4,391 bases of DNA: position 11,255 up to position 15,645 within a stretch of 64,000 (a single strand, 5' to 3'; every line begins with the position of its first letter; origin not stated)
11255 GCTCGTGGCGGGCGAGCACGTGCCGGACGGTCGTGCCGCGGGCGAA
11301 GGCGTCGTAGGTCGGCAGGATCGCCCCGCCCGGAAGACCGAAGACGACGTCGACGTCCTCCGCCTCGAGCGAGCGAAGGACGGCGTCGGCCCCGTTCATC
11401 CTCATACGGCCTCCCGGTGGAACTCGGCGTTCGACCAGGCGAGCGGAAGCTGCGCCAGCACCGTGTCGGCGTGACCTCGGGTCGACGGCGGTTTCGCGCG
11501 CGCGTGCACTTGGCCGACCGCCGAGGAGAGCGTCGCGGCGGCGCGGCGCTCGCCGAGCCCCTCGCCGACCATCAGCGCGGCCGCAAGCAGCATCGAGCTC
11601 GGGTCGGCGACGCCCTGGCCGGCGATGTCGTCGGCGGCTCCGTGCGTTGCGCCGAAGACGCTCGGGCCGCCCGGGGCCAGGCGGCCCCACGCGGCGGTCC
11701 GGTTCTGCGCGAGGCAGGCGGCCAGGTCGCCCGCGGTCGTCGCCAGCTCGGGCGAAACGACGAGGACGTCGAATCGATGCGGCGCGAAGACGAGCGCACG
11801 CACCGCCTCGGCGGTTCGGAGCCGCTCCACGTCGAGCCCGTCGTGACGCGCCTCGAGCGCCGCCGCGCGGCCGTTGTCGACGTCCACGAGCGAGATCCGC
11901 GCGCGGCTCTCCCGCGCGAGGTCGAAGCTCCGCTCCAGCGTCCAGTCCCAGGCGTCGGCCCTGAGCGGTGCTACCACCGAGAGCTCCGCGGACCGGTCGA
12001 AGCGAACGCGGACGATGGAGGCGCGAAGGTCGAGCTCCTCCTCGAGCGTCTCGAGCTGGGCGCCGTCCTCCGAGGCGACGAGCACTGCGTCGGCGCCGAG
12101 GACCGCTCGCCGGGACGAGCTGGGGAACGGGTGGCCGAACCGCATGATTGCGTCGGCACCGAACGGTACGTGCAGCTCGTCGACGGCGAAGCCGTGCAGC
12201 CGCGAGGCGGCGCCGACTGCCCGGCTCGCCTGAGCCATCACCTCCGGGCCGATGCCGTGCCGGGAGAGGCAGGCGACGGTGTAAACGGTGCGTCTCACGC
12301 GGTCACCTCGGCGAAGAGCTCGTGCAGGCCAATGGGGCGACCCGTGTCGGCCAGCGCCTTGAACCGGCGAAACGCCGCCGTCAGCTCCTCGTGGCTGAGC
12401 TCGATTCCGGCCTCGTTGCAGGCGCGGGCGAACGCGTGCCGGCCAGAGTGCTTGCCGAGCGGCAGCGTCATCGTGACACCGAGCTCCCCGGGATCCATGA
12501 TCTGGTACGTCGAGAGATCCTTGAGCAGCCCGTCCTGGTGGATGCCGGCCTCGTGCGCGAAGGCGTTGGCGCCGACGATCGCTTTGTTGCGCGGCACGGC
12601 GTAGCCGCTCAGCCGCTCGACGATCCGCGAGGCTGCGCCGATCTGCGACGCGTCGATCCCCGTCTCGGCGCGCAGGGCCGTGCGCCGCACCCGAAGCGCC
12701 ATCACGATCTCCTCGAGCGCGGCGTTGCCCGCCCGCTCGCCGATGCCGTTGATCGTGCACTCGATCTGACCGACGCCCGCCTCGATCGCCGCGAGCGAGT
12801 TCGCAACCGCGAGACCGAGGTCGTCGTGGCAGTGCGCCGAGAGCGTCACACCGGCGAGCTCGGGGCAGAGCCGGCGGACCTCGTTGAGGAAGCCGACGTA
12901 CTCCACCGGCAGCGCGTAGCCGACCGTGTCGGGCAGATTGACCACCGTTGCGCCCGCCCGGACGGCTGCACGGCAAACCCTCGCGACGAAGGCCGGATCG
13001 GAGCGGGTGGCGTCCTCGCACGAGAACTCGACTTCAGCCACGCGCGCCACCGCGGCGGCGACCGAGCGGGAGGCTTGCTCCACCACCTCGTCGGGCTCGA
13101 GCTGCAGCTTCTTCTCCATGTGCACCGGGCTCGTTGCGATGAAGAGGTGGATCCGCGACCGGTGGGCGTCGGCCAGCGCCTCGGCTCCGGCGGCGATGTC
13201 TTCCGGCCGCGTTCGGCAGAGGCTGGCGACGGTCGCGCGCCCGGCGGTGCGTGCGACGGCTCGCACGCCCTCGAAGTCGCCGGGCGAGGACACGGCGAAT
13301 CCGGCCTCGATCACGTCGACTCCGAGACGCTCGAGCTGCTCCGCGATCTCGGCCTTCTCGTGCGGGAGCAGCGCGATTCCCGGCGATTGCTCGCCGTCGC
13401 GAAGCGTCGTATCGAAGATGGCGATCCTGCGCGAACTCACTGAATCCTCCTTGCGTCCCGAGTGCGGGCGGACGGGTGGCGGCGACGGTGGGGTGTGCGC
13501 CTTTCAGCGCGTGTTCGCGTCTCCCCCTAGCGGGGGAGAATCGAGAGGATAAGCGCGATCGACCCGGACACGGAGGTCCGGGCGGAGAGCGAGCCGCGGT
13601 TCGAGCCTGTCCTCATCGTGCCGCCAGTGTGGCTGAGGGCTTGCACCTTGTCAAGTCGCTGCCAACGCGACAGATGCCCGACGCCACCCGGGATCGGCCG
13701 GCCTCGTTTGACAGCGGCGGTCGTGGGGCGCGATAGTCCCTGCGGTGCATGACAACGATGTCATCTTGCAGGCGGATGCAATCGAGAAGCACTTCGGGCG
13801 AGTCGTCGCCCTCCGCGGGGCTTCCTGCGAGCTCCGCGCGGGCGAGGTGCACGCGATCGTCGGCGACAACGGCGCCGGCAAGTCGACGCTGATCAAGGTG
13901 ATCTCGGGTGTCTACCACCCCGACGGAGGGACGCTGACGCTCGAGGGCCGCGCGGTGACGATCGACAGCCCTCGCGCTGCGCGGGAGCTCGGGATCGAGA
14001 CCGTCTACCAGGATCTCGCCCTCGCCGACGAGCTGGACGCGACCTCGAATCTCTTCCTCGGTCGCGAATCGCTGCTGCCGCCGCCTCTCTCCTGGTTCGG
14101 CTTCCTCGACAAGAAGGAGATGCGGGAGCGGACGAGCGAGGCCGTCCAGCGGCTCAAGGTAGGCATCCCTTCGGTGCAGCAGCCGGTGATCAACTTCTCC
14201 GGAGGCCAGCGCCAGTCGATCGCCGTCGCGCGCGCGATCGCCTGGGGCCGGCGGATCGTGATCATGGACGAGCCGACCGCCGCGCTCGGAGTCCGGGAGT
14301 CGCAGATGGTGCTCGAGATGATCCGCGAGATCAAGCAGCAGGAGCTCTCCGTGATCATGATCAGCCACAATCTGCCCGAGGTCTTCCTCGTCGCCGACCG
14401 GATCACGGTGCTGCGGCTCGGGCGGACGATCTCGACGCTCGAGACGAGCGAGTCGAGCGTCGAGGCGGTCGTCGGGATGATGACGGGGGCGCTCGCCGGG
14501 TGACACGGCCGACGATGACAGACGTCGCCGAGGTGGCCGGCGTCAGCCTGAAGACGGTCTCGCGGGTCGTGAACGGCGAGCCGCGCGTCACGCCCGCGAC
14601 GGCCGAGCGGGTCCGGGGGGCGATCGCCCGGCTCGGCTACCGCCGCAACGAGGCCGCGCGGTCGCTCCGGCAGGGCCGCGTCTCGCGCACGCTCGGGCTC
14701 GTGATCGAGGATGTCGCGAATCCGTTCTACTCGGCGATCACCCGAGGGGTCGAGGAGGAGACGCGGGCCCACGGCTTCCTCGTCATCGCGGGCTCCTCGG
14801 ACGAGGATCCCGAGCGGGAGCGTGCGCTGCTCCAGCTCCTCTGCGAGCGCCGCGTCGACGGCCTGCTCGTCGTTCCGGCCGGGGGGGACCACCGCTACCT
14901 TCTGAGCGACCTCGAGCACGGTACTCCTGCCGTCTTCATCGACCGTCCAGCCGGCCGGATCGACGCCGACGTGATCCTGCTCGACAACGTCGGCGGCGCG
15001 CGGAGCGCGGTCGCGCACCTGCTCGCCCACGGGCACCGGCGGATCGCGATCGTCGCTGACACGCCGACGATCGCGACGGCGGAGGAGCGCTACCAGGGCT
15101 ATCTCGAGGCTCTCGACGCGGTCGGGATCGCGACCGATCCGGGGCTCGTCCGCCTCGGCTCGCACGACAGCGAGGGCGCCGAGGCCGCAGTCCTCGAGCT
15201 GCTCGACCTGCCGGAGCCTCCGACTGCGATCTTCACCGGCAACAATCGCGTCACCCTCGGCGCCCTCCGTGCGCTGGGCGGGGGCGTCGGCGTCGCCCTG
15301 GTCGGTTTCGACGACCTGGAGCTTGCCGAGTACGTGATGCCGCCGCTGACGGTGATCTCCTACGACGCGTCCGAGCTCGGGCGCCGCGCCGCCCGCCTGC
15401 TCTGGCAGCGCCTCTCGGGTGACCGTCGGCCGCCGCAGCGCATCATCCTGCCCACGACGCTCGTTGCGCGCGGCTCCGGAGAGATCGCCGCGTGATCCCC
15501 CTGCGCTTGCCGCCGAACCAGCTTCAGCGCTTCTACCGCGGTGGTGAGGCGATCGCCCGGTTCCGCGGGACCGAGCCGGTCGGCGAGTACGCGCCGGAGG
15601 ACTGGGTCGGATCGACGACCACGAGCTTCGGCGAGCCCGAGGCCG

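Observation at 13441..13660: Leaderless Ile/Leu-rich leader peptide with rare codons upstream of leuA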

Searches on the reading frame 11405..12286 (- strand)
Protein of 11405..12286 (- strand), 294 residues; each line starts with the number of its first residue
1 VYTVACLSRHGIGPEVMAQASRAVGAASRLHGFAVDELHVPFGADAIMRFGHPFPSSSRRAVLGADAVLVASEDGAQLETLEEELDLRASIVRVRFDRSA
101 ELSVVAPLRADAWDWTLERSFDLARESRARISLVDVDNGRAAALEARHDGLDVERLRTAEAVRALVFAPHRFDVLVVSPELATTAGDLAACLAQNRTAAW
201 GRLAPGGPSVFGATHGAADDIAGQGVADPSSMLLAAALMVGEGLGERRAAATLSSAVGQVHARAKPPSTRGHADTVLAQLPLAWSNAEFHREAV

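Call 12: search_protein_families(library=ncbifam, proteins=[window:11405-12286:-])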
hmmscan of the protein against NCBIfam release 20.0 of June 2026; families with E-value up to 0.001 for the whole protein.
seq(294 aa): 15 families
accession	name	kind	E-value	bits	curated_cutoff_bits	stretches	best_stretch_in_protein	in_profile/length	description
TIGR00169.1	leuB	equivalog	1.9e-20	73.2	353.2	2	4-95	2-93/349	3-isopropylmalate dehydrogenase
TIGR02089.1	TTC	equivalog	3.4e-20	72.3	470.4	2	143-271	206-337/352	tartrate dehydrogenase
NF002898.0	PRK03437.1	equivalog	5.8e-18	65.3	393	2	164-277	224-342/347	3-isopropylmalate dehydrogenase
NF006048.0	PRK08194.1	equivalog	3e-15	56.1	501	1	163-263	222-325/352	tartrate dehydrogenase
TIGR02088.1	LEU3_arch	subfamily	9.1e-15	54.7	409.8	1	149-260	190-300/324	isopropylmalate/isohomocitrate dehydrogenases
NF006529.0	PRK08997.1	equivalog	5.4e-14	51.9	510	1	147-261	195-308/335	isocitrate dehydrogenase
NF040626.1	AksF2_Meth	equivalog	1.3e-11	44.3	540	1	165-275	208-319/333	homoisocitrate dehydrogenase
NF006673.0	PRK09222.1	equivalog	4.3e-09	35.9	509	1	163-256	212-304/482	NADP-dependent isocitrate dehydrogenase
NF040619.1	AksF_Meth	equivalog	4.7e-09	35.8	500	1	163-263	224-323/343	homoisocitrate dehydrogenase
TIGR00175.1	mito_nad_idh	equivalog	1.3e-07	31.1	432.4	1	145-262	191-308/334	isocitrate dehydrogenase (NAD(+))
NF040855.1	iso_homocit_dh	equivalog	3.3e-07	29.9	680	1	207-240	242-275/345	isocitrate--homoisocitrate dehydrogenase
TIGR02924.1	ICDH_alpha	equivalog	3.2e-06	26.5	561.35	1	167-240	212-285/473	isocitrate dehydrogenase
NF005036.0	PRK06451.1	equivalog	7.5e-05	21.6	484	1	163-259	280-375/412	NADP-dependent isocitrate dehydrogenase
NF005425.0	PRK07006.1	equivalog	0.0001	21.2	490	1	206-258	330-381/416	NADP-dependent isocitrate dehydrogenase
TIGR00183.1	prok_nadp_idh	equivalog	0.00029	19.8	567.3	1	206-259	330-382/417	isocitrate dehydrogenase (NADP(+))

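Call 46: search_protein_families(library=pfam, proteins=[window:11405-12286:-], max_evalue=0.01)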
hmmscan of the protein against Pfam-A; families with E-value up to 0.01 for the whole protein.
seq(294 aa): 1 family
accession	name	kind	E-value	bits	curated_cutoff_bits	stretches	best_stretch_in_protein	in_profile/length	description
PF00180.25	Iso_dh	-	2.2e-17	63.8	27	2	160-260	221-322/348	Isocitrate/isopropylmalate dehydrogenase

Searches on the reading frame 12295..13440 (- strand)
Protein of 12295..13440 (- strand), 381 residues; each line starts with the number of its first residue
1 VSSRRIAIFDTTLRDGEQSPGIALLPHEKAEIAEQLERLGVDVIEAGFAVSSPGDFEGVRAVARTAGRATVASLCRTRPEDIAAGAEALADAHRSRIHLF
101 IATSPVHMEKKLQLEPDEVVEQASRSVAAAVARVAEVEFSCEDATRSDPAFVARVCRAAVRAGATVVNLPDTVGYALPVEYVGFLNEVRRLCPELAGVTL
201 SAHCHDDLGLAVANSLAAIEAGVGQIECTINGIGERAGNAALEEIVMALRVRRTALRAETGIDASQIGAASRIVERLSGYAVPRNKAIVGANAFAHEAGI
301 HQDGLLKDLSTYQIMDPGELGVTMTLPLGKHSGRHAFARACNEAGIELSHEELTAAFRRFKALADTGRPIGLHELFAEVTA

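Call 12: search_protein_families(library=ncbifam, proteins=[window:12298-13440:-])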
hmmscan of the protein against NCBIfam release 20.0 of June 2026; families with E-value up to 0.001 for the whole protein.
seq(381 aa): 26 families (the best 25 are shown)
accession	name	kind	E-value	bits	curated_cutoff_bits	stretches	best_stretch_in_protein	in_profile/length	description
NF002086.0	PRK00915.1-3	equivalog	9.1e-163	542.4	532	1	3-375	4-377/516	2-isopropylmalate synthase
NF002087.0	PRK00915.1-4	equivalog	1.5e-157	525.2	729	1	3-370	4-373/516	2-isopropylmalate synthase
TIGR00973.1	leuA_bact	equivalog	1.2e-153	512.2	598.7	1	5-376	1-373/494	2-isopropylmalate synthase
NF002088.0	PRK00915.1-5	equivalog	1.6e-149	498.8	697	1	4-377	2-376/514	2-isopropylmalate synthase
NF002084.0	PRK00915.1-1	equivalog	1.2e-127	426.7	748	1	3-366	2-366/523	2-isopropylmalate synthase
NF002085.0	PRK00915.1-2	subfamily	8e-117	391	517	1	3-373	11-370/504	2-isopropylmalate synthase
TIGR02090.1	LEU1_arch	subfamily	4.5e-113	378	484.75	1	6-371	1-355/363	isopropylmalate/citramalate/homocitrate synthases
NF041069.1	IPMS_Sufob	equivalog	2.6e-104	349.5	600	1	6-372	1-358/371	isopropylmalate synthase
TIGR02660.1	nifV_homocitr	equivalog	5.2e-94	315.5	462.9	1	6-366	2-351/365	homocitrate synthase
TIGR02146.1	LysS_fung_arch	equivalog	1.2e-71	241.7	413.55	1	8-361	1-343/344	homocitrate synthase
NF042434.1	IPMS_Lepto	equivalog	4.9e-65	219.9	500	1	3-364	3-370/374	2-isopropylmalate synthase LeuA2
TIGR00977.1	citramal_synth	equivalog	3.9e-50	170.6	450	1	6-351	2-351/526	citramalate synthase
NF042433.1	CitmalDyn_Leptosp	equivalog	9.3e-45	153.1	950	1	4-368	6-369/514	(R)-citramalate synthase CimA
NF002991.1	PRK03739.1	subfamily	7.9e-34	117.2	455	1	11-313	32-346/550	2-isopropylmalate synthase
TIGR00970.1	leuA_yeast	equivalog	4.3e-31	108.1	697.4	1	10-313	31-349/564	2-isopropylmalate synthase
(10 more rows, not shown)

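Call 13: find_related_loci(query=window:12295-13440:-, collection=genome_contigs, flank=3000)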
Query window:12295-13440:- (381 aa) in genome_contigs; peptide patterns used: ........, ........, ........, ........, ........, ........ (x = any residue, [..] = any of these).
600 stretches matched a pattern (row limit reached: there are more); 598 encode a relative of the query (tblastn E <= 1e-3); the best 80 are kept; 80 distinct loci.
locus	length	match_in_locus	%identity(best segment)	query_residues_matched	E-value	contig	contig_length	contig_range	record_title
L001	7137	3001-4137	72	1-379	2e-178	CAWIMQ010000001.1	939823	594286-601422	MAG: uncultured Actinomycetes bacterium isolate MFD04944.bin.1.205 genome assembly, contig: contig_20489, whole genome s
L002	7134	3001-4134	73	3-380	7e-178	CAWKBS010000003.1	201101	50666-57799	MAG: uncultured Actinomycetes bacterium isolate MFD00962.bin.2.208 genome assembly, contig: contig_113978, whole genome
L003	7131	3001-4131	72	4-379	1e-176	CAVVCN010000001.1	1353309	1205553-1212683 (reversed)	MAG: uncultured Actinomycetes bacterium isolate MFD02360.bin.2.291 genome assembly, contig: contig_11055, whole genome s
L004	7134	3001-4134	71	3-380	4e-175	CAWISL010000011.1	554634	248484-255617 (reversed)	MAG: uncultured Actinomycetes bacterium isolate MFD09267.bin.1.386 genome assembly, contig: contig_70724, whole genome s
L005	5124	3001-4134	71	3-380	1e-175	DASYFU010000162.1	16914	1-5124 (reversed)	MAG TPA_asm: Gaiellaceae bacterium isolate SMAG_U5023 k141_3583425, whole genome shotgun sequence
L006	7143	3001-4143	73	1-381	2e-174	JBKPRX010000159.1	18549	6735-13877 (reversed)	MAG: Actinomycetota bacterium isolate GS_EKS_MAG_00037 GS_EKS_000002099603, whole genome shotgun sequence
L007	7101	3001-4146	70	1-381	2e-171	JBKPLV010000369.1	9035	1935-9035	MAG: Actinomycetota bacterium isolate GS_HAYS_MAG_00083 GS_HAYS_000002526117, whole genome shotgun sequence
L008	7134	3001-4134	71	3-380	1e-170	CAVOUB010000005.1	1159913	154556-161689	MAG: uncultured Actinomycetes bacterium isolate MFD10007.bin.1.27 genome assembly, contig: contig_21822, whole genome sh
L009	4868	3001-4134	69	3-380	2e-169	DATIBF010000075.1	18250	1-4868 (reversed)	MAG TPA_asm: Gaiellaceae bacterium isolate SMAG_U16283 k141_134481, whole genome shotgun sequence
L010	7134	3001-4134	68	4-381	8e-161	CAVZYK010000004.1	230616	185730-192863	MAG: uncultured Actinomycetes bacterium isolate MFD00392.bin.2.241 genome assembly, contig: contig_22716, whole genome s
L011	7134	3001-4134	68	4-381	4e-157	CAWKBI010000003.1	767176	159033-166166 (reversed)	MAG: uncultured Actinomycetes bacterium isolate MFD05442.bin.2.16 genome assembly, contig: contig_14416, whole genome sh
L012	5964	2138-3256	65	4-376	2e-144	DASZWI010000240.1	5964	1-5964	MAG TPA_asm: Gaiellaceae bacterium isolate SMAG_U6153 k141_473454, whole genome shotgun sequence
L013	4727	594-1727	56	4-380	5e-137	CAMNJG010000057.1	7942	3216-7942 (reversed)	MAG: uncultured Clostridia bacterium isolate SRR1206671_bin.26_metaWRAP_v1.3_MAG genome assembly, contig: NODE.27921_len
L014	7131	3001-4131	57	2-377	1e-134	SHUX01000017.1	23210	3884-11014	MAG: Thermoleophilia bacterium isolate Baikal-deep-G21 BACOMB-C10348, whole genome shotgun sequence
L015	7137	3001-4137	55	3-380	3e-133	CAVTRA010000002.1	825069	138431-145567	MAG: uncultured Solirubrobacteraceae bacterium isolate MFD02248.bin.1.122 genome assembly, contig: contig_15252, whole g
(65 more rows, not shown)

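Call 46: search_protein_families(library=pfam, proteins=[window:12295-13440:-, L014:2986-4536:+], max_evalue=0.01)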
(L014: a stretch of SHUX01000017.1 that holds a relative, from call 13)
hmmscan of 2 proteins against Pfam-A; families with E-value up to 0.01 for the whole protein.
window:12295-13440:- (381 aa): 2 families
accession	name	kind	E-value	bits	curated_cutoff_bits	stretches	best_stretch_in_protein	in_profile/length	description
PF00682.25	HMGL-like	-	1.1e-87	294.2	29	1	5-274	1-260/260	HMGL-like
PF22617.1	HCS_D2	-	3.9e-25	88.5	27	1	288-367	1-81/82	Homocitrate synthase post-HMGL domain-like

L014:2986-4536:+ (516 aa): 3 families
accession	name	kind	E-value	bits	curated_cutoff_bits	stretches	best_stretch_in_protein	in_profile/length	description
PF00682.25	HMGL-like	-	2.5e-90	302.8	29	1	10-278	2-260/260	HMGL-like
PF08502.15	LeuA_dimer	-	1.4e-31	109.6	24.9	1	375-500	2-127/131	LeuA allosteric (dimerisation) domain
PF22617.1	HCS_D2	-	8.5e-29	100.2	27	1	292-373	1-82/82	Homocitrate synthase post-HMGL domain-like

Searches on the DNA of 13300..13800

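Call 7: search_rna_families(source=window, start=13300, end=13800, threshold=evalue, max_evalue=10)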
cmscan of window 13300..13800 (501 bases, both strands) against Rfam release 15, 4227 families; matches with E-value up to 10: 4.
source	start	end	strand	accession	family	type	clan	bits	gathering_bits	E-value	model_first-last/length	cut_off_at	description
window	13657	13677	+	RF01109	SBRMV1_UPD-PKd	Cis-reg;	-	18.5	33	0.93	1-21/21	no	Pseudoknot of upstream pseudoknot domain (UPD) of the 3'UTR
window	13522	13561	-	RF02793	asR3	Gene; antisense;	-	15.1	46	5.1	1-57/57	no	Pyrobaculum asRNA3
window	13563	13582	-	RF02985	ftsZ-DE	Gene; sRNA;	-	12.6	72.2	9.9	40-59/69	no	ftsZ-DE RNA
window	13481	13539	-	RF02936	Chloroflexus-1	Gene; sRNA;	-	10.5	181.5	3.3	98-164/171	no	Chloroflexus-1 RNA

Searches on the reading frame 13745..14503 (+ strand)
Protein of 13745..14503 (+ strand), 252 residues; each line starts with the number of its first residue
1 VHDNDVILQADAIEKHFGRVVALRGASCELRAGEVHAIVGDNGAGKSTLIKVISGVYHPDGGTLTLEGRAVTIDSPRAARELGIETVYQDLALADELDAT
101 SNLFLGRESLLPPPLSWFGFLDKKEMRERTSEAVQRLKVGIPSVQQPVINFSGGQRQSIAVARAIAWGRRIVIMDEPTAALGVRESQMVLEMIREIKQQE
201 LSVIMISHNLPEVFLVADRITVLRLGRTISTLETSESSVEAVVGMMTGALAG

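Call 12: search_protein_families(library=ncbifam, proteins=[window:13745-14503:+])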
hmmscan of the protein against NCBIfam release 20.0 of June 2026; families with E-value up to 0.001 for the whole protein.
window:13745-14503:+ (252 aa): 189 families (the best 25 are shown)
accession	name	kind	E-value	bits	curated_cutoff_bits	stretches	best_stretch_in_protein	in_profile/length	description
NF041861.1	YtfR_transport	equivalog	6.3e-64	216.2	850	1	7-248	1-235/492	galactofuranose ABC transporter, ATP-binding protein YtfR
NF010069.0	PRK13549.1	equivalog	3e-57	194.2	699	1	5-248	3-241/513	xylose ABC transporter ATP-binding protein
NF008030.0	PRK10762.1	equivalog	1.2e-56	192.5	745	1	5-248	2-239/501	ribose ABC transporter ATP-binding protein RbsA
NF008442.0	PRK11288.1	equivalog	2.8e-55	187.5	689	1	4-248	4-242/504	L-arabinose ABC transporter ATP-binding protein AraG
NF040905.2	GguA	equivalog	8.8e-53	179.4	810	1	7-240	1-229/500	multiple monosaccharide ABC transporter ATP-binding protein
NF007253.0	PRK09700.1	equivalog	1.3e-51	175.7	772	1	8-248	6-243/510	D-allose ABC transporter ATP-binding protein AlsA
TIGR02633.1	xylG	equivalog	4.3e-51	173.9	723.65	1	8-248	2-239/500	D-xylose ABC transporter ATP-binding protein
NF047930.1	ABC_ATP_B6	equivalog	2e-50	171.9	670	1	9-236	4-222/510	putative B6 ABC transporter ATP-binding protein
NF008215.0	PRK10982.1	equivalog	3.6e-50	171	828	1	2-248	8-247/506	galactose/methyl galactoside ABC transporter ATP-binding protein MglA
NF011967.0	PRK15439.1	equivalog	4.3e-42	144.2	586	1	5-248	9-238/510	autoinducer 2 ABC transporter ATP-binding protein LsrA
TIGR01188.1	drrA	subfamily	5.7e-36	124.4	312.45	1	15-231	1-205/302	daunorubicin resistance ABC transporter, ATP-binding protein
TIGR04521.1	ECF_ATPase_2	equivalog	5.9e-33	114.1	330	2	121-235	115-230/279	energy-coupling factor transporter ATPase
TIGR02315.1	ABC_phnC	equivalog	6.1e-33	114.2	266.1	1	8-230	2-226/243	phosphonate ABC transporter ATP-binding protein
TIGR03265.1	PhnT2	equivalog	1.9e-32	112.9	457.7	1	7-227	4-212/353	putative 2-aminoethylphosphonate ABC transporter ATP-binding protein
TIGR04520.1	ECF_ATPase_1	equivalog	4.5e-31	108.2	315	2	121-232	108-218/269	energy-coupling factor transporter ATPase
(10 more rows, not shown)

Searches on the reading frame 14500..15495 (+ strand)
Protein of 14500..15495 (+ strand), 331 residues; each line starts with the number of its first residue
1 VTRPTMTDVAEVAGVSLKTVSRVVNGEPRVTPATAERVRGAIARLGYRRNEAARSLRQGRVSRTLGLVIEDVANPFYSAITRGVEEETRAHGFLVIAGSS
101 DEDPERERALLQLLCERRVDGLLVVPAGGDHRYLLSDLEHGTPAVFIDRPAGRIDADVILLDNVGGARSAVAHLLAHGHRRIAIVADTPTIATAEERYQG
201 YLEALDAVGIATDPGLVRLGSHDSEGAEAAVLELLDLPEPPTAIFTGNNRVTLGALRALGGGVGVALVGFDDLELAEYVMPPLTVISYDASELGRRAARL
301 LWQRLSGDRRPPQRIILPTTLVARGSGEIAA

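Call 12: search_protein_families(library=ncbifam, proteins=[window:14500-15495:+])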
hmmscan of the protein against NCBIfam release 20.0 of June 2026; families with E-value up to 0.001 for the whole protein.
window:14500-15495:+ (331 aa): 18 families
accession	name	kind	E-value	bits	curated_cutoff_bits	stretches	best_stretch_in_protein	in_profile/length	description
NF008269.0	PRK11041.1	equivalog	1.2e-58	198.8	436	1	2-327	8-337/342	DNA-binding transcriptional regulator CytR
NF047341.1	lactose_RbsR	equivalog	9e-57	192.9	382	1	5-327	4-328/331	ribose utilization transcriptional repressor RbsR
NF007743.0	PRK10423.1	equivalog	1.5e-55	188.6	531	1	5-326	3-329/330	ribose operon transcriptional repressor RbsR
NF008002.0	PRK10727.1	equivalog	2.1e-51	175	557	1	5-326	3-328/341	HTH-type transcriptional regulator GalR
NF007706.0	PRK10401.1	equivalog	3.4e-51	174.6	555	1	5-326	3-328/346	HTH-type transcriptional regulator GalS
NF007449.0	PRK10014.1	subfamily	1.3e-50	172.4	310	1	3-324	6-341/342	Mal regulon transcriptional regulator MalI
NF007979.0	PRK10703.1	equivalog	7.2e-49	166.7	501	1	5-326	3-330/341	HTH-type transcriptional repressor PurR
NF007075.0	PRK09526.1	subfamily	2.1e-48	165.1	340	1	4-327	6-331/358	LacI family DNA-binding transcriptional regulator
TIGR01481.1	ccpA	equivalog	2.1e-45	155.6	442.35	1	5-326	4-328/330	catabolite control protein A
NF051853.1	TransRegUriRCory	equivalog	1.3e-43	149.3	550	1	4-326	1-323/327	transcriptional regulator UriR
TIGR02417.1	fruct_sucro_rep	subfamily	1.6e-42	145.9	389.55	1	5-324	1-326/327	D-fructose-responsive transcription factor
NF052440.1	TransRegGNTRPSEAE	equivalog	2.5e-40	138.6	400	1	2-326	4-332/333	HTH-type transcriptional regulator GntR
NF008452.0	PRK11303.1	equivalog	2.4e-39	135.5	385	1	6-303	3-306/332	catabolite repressor/activator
TIGR02405.1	trehalos_R_Ecol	equivalog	4.6e-22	78.8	357.35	1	5-321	3-311/311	trehalose operon repressor TreR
NF011563.0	PRK14987.1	equivalog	6.6e-21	74.9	433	1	2-326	4-330/331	gluconate operon transcriptional repressor GntR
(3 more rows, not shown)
